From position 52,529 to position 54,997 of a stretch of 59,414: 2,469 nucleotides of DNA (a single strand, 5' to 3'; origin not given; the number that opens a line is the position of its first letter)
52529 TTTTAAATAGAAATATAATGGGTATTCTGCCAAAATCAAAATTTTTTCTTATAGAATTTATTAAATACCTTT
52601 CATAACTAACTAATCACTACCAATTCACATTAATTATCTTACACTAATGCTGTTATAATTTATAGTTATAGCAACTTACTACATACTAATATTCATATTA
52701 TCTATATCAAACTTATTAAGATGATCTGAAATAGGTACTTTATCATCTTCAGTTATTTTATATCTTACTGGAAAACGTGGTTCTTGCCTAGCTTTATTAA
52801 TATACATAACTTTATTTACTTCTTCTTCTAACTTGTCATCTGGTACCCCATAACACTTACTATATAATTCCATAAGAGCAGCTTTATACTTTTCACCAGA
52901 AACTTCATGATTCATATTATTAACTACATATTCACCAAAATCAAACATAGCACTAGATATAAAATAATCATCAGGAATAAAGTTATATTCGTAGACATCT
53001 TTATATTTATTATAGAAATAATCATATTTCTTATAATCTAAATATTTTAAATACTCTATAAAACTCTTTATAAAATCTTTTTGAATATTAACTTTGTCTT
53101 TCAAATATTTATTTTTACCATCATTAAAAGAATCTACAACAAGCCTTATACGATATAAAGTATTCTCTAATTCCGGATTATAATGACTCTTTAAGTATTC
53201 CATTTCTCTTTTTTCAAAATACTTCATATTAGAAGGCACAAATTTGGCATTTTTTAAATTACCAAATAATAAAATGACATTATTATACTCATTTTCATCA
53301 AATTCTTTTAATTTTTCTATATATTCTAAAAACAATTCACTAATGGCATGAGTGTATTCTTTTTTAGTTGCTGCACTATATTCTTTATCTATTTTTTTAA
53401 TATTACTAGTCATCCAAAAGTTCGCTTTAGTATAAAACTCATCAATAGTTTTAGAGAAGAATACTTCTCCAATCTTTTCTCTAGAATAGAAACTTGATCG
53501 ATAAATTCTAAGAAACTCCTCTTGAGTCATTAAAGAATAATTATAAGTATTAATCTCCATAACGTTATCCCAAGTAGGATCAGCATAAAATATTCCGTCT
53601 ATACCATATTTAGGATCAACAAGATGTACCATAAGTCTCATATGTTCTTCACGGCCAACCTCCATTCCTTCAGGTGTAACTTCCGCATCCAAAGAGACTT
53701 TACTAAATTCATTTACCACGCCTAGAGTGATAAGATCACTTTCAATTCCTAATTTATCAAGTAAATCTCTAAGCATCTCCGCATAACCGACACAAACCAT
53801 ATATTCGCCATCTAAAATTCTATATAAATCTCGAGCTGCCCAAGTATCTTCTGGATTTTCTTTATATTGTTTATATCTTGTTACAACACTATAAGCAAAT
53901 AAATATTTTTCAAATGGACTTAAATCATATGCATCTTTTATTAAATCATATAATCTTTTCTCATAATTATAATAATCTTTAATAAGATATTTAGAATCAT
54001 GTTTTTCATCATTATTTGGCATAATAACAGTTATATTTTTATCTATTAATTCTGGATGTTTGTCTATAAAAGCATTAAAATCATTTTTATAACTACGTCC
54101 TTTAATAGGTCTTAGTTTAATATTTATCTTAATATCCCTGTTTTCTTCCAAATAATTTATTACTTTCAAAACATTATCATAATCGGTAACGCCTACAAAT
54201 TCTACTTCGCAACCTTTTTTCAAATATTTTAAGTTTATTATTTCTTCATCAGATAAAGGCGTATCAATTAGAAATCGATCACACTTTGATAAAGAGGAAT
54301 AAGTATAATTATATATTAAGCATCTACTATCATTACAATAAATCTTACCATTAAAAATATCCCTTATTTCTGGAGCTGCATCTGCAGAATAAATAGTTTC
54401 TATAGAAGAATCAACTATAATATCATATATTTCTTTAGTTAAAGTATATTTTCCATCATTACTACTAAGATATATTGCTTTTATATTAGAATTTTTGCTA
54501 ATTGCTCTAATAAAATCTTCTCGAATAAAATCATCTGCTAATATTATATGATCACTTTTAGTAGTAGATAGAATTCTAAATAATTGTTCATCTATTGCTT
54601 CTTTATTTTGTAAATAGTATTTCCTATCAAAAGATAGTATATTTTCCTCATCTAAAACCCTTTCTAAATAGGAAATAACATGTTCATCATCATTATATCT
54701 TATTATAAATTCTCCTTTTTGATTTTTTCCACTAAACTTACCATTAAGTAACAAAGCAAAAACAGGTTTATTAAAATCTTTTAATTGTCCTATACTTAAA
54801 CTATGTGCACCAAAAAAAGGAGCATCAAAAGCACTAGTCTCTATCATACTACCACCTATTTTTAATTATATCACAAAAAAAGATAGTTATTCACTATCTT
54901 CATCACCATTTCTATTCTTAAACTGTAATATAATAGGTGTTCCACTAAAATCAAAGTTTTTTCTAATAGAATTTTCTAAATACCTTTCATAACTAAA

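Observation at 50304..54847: Tandem pair of ~720-aa cytoplasmic proteins with a transglutaminase-like Cys-His-Asp core and unassigned flanking domains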

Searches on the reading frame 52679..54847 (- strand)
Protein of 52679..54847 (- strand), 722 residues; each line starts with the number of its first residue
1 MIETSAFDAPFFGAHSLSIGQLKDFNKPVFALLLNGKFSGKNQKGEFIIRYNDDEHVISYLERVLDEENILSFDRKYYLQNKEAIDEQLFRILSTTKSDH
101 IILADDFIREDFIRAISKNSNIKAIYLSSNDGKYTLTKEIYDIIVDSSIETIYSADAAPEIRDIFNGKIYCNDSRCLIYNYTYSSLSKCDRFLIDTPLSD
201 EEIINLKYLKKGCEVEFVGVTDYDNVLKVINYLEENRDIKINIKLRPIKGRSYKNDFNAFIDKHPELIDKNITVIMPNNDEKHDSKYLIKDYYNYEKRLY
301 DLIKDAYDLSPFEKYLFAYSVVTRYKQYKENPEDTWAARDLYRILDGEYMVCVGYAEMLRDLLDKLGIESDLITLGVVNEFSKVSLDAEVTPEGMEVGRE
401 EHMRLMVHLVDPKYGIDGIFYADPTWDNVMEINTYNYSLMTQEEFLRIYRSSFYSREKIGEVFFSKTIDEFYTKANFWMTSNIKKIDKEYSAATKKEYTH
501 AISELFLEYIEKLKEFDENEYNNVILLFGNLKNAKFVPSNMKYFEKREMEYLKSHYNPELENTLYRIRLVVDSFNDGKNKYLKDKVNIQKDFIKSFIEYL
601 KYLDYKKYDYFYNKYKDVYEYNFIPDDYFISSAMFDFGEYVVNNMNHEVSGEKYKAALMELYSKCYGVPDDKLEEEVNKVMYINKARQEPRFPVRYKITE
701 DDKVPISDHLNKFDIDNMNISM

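Call 4: search_protein_families(library=pfam, proteins=[window:52679-54847:-], max_evalue=1)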
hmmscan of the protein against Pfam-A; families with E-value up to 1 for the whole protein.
window:52679-54847:- (722 aa): 1 family
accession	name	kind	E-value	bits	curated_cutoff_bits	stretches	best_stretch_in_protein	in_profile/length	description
PF21716.3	dnstrm_HI1420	-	0.08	13.3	27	0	70-104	2-36/90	Probable addiction module antidote protein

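Call 5: search_protein_families(library=ncbifam, proteins=[window:52679-54847:-], max_evalue=1)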
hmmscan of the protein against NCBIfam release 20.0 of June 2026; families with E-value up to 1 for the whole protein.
window:52679-54847:- (722 aa): 0 families

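Call 31: find_homologous_proteins(query=window:52679-54847:-, max_evalue=1e-30)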
Query window:52679-54847:- (722 aa): 131 proteins with E <= 1e-30 among 8000 candidates; the best 120 are listed.
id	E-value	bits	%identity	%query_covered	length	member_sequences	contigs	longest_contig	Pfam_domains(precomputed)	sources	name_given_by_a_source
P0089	0.0e+0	1610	100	100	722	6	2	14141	-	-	-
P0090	1.8e-248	845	56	100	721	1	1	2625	-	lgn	-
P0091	2.2e-247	841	56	100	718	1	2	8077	-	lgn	-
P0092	9.2e-247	839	55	100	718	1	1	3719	-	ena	-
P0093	2.5e-174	600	44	100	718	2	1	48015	-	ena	-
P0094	2.6e-159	550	55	65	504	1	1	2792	-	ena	-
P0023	5.3e-150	519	44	88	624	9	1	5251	-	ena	-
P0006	2.4e-137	478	40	92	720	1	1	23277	-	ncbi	-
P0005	4.9e-137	477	40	92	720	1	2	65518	-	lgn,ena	-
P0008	4.6e-135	470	40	89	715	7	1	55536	-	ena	-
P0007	9.9e-131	456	39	90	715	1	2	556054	-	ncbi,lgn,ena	-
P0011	3.4e-129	451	38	93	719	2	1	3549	-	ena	-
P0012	2.2e-125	438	38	93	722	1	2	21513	-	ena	-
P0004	4.4e-122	427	36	90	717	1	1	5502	-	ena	-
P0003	4.3e-109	384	35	92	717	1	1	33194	-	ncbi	-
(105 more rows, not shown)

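Call 32: find_encoding_contigs(protein=P0093, flank=8000, max_places=2)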
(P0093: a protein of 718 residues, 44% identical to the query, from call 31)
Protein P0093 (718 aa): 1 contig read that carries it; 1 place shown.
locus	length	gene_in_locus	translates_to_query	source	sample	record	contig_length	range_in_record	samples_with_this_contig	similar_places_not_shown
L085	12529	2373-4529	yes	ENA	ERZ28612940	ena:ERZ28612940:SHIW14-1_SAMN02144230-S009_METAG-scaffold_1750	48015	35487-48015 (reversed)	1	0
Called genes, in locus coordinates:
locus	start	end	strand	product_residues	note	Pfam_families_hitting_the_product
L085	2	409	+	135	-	?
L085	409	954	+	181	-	PF07963:N_methyl (weak)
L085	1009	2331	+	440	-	PF00009:GTP_EFTU, PF00071:Ras (faint), PF01926:MMR_HSR1, PF02421:FeoB_N, PF00009:GTP_EFTU, PF01926:MMR_HSR1, PF02421:FeoB_N, PF14714:KH_dom-like, +6 more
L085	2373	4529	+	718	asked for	-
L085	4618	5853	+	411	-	PF00933:Glyco_hydro_3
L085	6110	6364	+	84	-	-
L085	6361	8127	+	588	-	PF07973:tRNA_SAD, PF00587:tRNA-synt_2b, PF03129:HGTP_anticodon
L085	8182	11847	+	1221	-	-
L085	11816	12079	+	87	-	-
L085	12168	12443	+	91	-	-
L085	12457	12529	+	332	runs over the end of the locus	-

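Call 34: find_encoding_contigs(protein=P0091, flank=8000, max_places=2)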
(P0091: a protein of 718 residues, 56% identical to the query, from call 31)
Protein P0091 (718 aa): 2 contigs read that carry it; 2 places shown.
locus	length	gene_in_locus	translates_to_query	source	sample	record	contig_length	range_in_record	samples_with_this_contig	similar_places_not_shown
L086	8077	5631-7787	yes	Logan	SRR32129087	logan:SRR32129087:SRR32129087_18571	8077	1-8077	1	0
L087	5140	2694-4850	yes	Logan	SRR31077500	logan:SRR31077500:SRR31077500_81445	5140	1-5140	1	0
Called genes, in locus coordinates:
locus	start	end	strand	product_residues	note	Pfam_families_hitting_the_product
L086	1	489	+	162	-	?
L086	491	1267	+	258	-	PF06182:ABC2_membrane_6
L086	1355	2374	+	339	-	-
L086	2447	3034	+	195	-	PF03193:RsgA_GTPase (faint), PF01926:MMR_HSR1, PF02421:FeoB_N, PF00350:Dynamin_N (faint)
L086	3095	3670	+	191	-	PF07963:N_methyl (weak)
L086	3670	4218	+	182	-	PF07963:N_methyl (weak)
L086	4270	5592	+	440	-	PF00009:GTP_EFTU, PF00071:Ras (faint), PF01926:MMR_HSR1, PF02421:FeoB_N, PF00009:GTP_EFTU, PF01926:MMR_HSR1, PF02421:FeoB_N, PF14714:KH_dom-like, +6 more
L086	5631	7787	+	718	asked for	-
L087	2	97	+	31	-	?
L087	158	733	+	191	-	PF07963:N_methyl (weak)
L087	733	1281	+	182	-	PF07963:N_methyl (weak)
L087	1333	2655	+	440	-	PF00009:GTP_EFTU, PF00071:Ras (faint), PF01926:MMR_HSR1, PF02421:FeoB_N, PF00009:GTP_EFTU, PF01926:MMR_HSR1, PF02421:FeoB_N, PF14714:KH_dom-like, +6 more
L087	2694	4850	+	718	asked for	-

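Call 35: search_protein_families(library=padloc, proteins=[window:52679-54847:-], max_evalue=1)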
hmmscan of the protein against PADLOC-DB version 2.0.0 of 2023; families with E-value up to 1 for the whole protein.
window:52679-54847:- (722 aa): 1 family
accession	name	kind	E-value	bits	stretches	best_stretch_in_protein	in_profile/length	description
PDLC01761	Cas3b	-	0.0017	15.1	1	469-552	127-210/705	-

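Call 36: search_protein_families(library=phrogs, proteins=[window:52679-54847:-], max_evalue=1)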
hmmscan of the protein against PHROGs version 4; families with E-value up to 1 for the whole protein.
window:52679-54847:- (722 aa): 0 families
